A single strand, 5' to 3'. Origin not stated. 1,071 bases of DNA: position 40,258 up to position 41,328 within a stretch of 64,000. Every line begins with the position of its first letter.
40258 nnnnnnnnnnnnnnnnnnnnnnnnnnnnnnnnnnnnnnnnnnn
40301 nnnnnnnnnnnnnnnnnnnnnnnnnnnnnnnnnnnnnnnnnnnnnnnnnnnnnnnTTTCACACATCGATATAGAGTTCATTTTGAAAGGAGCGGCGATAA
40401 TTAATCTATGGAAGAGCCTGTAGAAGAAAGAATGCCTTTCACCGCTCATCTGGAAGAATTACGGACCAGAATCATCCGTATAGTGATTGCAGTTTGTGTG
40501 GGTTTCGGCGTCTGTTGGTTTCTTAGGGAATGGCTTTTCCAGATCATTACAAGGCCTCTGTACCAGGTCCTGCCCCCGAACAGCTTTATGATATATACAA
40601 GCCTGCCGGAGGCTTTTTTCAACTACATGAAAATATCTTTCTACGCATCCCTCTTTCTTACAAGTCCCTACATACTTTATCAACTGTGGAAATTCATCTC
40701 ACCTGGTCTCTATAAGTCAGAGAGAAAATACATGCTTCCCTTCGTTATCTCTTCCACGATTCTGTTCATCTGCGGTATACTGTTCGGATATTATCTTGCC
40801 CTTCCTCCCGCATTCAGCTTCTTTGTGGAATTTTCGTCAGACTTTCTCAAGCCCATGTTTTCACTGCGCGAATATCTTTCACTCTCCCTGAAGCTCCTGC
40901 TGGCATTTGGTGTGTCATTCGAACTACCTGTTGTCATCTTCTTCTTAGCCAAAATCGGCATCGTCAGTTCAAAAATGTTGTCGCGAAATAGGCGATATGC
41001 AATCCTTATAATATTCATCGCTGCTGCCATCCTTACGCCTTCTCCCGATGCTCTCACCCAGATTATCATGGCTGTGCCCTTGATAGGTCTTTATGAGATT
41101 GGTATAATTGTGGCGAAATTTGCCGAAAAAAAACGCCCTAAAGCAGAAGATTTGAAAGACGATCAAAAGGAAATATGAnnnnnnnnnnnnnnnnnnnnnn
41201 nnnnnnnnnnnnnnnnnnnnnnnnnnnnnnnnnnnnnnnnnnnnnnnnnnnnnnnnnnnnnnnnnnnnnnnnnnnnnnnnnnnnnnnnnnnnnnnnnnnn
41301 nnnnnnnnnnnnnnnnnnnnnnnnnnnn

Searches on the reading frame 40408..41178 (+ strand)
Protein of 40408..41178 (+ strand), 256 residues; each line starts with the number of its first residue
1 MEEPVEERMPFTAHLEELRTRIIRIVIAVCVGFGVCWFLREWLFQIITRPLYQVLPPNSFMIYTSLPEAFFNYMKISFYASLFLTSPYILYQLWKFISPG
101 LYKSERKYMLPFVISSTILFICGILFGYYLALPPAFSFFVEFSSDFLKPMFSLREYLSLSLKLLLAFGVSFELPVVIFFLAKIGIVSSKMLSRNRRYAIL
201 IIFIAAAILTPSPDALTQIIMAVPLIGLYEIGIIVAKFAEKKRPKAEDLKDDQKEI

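Call 6: search_protein_families(library=ncbifam, proteins=[window:40408-41178:+], max_evalue=0.00001)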
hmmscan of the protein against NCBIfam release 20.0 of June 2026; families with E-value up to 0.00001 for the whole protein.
window:40408-41178:+ (256 aa): 3 families
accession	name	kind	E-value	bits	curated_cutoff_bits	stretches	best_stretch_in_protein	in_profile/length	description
TIGR00945.1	tatC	equivalog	1.1e-68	231.4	132.7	1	12-229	2-215/215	twin-arginine translocase subunit TatC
NF008174.0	PRK10921.1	equivalog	1.9e-58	198.1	432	1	5-254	3-251/258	Sec-independent protein translocase subunit TatC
TIGR01912.1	TatC-Arch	equivalog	1.4e-46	159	192.6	1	15-241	6-234/234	Sec-independent protein translocase TatC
